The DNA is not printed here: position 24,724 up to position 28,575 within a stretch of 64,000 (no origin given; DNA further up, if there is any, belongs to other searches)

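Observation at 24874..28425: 1183-aa PLD-nuclease / Ski2-Hel308-like helicase fusion encoded convergently at the end of the provirus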

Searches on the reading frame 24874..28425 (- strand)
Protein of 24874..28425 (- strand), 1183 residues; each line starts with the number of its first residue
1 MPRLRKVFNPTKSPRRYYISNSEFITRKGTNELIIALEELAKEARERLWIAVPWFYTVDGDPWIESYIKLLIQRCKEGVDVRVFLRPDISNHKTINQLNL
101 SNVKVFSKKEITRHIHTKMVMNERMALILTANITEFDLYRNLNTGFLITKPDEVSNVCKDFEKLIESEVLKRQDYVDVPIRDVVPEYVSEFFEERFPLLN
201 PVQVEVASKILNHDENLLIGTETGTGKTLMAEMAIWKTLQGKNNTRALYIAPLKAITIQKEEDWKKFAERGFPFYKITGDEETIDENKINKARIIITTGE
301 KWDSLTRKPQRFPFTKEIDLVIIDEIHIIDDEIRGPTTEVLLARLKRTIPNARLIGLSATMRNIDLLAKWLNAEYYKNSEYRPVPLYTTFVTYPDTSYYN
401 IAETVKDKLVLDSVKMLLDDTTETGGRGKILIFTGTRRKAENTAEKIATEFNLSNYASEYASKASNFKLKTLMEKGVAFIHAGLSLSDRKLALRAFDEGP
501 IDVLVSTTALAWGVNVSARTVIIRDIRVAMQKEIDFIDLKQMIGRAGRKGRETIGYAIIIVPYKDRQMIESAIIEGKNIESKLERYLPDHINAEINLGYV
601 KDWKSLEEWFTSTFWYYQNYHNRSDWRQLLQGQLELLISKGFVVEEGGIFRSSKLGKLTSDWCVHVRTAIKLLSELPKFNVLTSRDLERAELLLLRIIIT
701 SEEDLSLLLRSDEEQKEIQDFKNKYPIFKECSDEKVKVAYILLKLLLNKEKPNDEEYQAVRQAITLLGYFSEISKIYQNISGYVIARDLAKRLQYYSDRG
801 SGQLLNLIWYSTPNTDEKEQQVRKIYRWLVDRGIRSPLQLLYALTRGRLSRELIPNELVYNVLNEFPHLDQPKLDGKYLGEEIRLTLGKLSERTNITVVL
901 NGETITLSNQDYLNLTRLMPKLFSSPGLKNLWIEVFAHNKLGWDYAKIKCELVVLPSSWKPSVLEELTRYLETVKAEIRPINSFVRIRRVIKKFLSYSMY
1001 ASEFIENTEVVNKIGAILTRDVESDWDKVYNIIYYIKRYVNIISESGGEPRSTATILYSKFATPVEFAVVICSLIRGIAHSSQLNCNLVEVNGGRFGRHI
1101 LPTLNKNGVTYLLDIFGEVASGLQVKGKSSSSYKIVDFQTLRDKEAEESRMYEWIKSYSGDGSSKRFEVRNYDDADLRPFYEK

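Call 3: search_protein_families(library=pfam, proteins=[window:24874-28425:-], max_evalue=0.1)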
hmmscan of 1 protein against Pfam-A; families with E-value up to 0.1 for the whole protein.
window:24874-28425:- (1183 aa): 11 families
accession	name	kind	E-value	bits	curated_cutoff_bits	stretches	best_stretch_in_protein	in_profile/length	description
PF00270.35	DEAD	-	1.5e-30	106.6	26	1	200-364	1-164/167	DEAD/DEAH box helicase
PF04851.21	ResIII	-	2.5e-18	66.9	22.5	1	199-362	4-163/164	Type III restriction enzyme, res subunit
PF00271.37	Helicase_C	-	1.8e-13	51.1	23.5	1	423-550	11-110/110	Helicase conserved C-terminal domain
PF13091.12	PLDc_2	-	3.9e-09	36.9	27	1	39-164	3-131/132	PLD-like domain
PF22527.2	DEXQc_Suv3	-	1.8e-05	24.8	27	1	242-342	35-119/154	DEXQ-box helicase domain of Suv3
PF00176.29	SNF2-rel_dom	-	0.00039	20.1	24.9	1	213-330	15-138/290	SNF2-related domain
PF23445.2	SNRNP200_wHTH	-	0.00044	20.8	27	1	580-619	1-40/82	Winged Helix-turn-helix domain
PF18766.7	SWI2_SNF2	-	0.0031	17.6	26.7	1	215-360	19-154/221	SWI2/SNF2 ATPase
PF20720.3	nSTAND3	-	0.0033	17.6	27.2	1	205-267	8-60/155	Novel STAND NTPase 3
PF13872.12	AAA_34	-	0.0078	15.6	27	1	217-361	63-224/306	P-loop containing NTP hydrolase pore-1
PF24988.1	NEW1_HB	-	0.093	13.3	27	0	596-614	49-64/87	NEW1 helical bundle domain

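Call 4: search_protein_families(library=padloc, proteins=[window:24874-28425:-], max_evalue=0.1)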
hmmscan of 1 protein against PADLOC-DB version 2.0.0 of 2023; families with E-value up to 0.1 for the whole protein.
window:24874-28425:- (1183 aa): 72 families (the best 25 are shown)
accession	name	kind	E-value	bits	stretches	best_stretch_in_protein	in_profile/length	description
PDLC00194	HamB1|HamB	-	7.5e-39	131.3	2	186-393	214-427/995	DEAD-box helicase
PDLC00192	HamB1|HamB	-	9.7e-33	110.9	2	183-374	251-447/1104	DEAD-box helicase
PDLC04531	PDC-M23B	-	6.5e-32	108.5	2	193-377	290-487/1060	-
PDLC03960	SngC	-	4.7e-29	99.7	1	185-551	11-363/720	-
PDLC00187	HamB1|HamB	-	3.9e-28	96.2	1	202-587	145-544/851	DEAD-box helicase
PDLC00174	HamB1|HamB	-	4.7e-28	95.5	2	199-374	303-482/1163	DEAD-box helicase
PDLC00186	HamB1|HamB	-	1.2e-27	94.4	2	429-565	392-537/864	DEAD-box helicase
PDLC00200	HamB2|HamB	-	2.2e-27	93.4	2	424-579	386-549/865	DEAD-box helicase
PDLC00188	HamB1|HamB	-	4e-25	86.1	2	213-374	257-422/1037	DEAD-box helicase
PDLC00178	HamB1|HamB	-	1.4e-23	80.8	2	199-374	246-425/830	DEAD-box helicase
PDLC00176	HamB1|HamB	-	2.6e-22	76.7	1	203-581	141-531/845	DEAD-box helicase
PDLC02503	BrxHI|BrxHII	-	4e-21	73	1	195-557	21-350/698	BrxHI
PDLC00184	HamB1|HamB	-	1.4e-20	71.1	1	285-575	194-488/738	DEAD-box helicase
PDLC00185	HamB1|HamB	-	3.6e-19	66.1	2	203-356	147-290/871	DEAD-box helicase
PDLC00180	HamB1|HamB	-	1.1e-18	65.1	1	198-583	100-462/709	DEAD-box helicase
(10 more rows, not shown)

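Call 5: search_protein_families(library=ncbifam, proteins=[window:24874-28425:-], max_evalue=0.1)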
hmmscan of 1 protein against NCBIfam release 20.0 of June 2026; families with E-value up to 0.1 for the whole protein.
window:24874-28425:- (1183 aa): 38 families (the best 25 are shown)
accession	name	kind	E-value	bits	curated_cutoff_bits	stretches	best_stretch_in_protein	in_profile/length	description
NF002654.0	PRK02362.1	equivalog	1.6e-88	297.8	887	1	184-717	8-547/739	ATP-dependent DNA helicase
NF002251.0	PRK01172.1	equivalog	1.3e-73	248.3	891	1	208-676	31-491/674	ATP-dependent DNA helicase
NF040935.1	helicase_Hel308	equivalog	2.7e-66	224.2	1200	1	198-741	26-571/704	ATP-dependent DNA helicase Hel308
NF001308.0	PRK00254.1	equivalog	4.1e-62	210.4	1216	1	198-720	23-541/720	ATP-dependent DNA helicase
TIGR04121.1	DEXH_lig_assoc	equivalog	5e-27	94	850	1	188-574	3-369/804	ligase-associated DNA damage response DEXH box helicase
NF010338.0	PRK13767.1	equivalog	3.8e-25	88.3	849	1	172-585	7-419/877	ATP-dependent helicase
NF053631.1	RNA_helic_CshA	equivalog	5.1e-13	48.7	646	2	200-381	23-199/434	degradosome RNA helicase CshA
TIGR03817.1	DECH_helic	hypoth_equivalog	5.1e-13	48.2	874.1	1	203-554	41-378/742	helicase/secretion neighborhood putative DEAH-box helicase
NF010337.0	PRK13766.1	equivalog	4.5e-11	41.6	610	2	203-327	21-142/781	Hef nuclease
NF008164.0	PRK10917.1-2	equivalog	1.5e-10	40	785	1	461-551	505-592/704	ATP-dependent DNA helicase RecG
TIGR00614.1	recQ_fam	subfamily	4.1e-10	39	219.8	1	200-580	13-349/470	RecQ family ATP-dependent DNA helicase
NF007284.0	PRK09751.1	equivalog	1.8e-09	35.4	1496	2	244-373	85-229/1538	ATP-dependent helicase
NF008165.0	PRK10917.1-3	equivalog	6e-09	34.9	711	1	466-564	501-593/692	ATP-dependent DNA helicase RecG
NF041063.1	DpdF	equivalog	3.8e-08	32.4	550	2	212-330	156-283/813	protein DpdF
TIGR00643.1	recG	equivalog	1.3e-07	30.7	659.4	1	466-553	474-557/629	ATP-dependent DNA helicase RecG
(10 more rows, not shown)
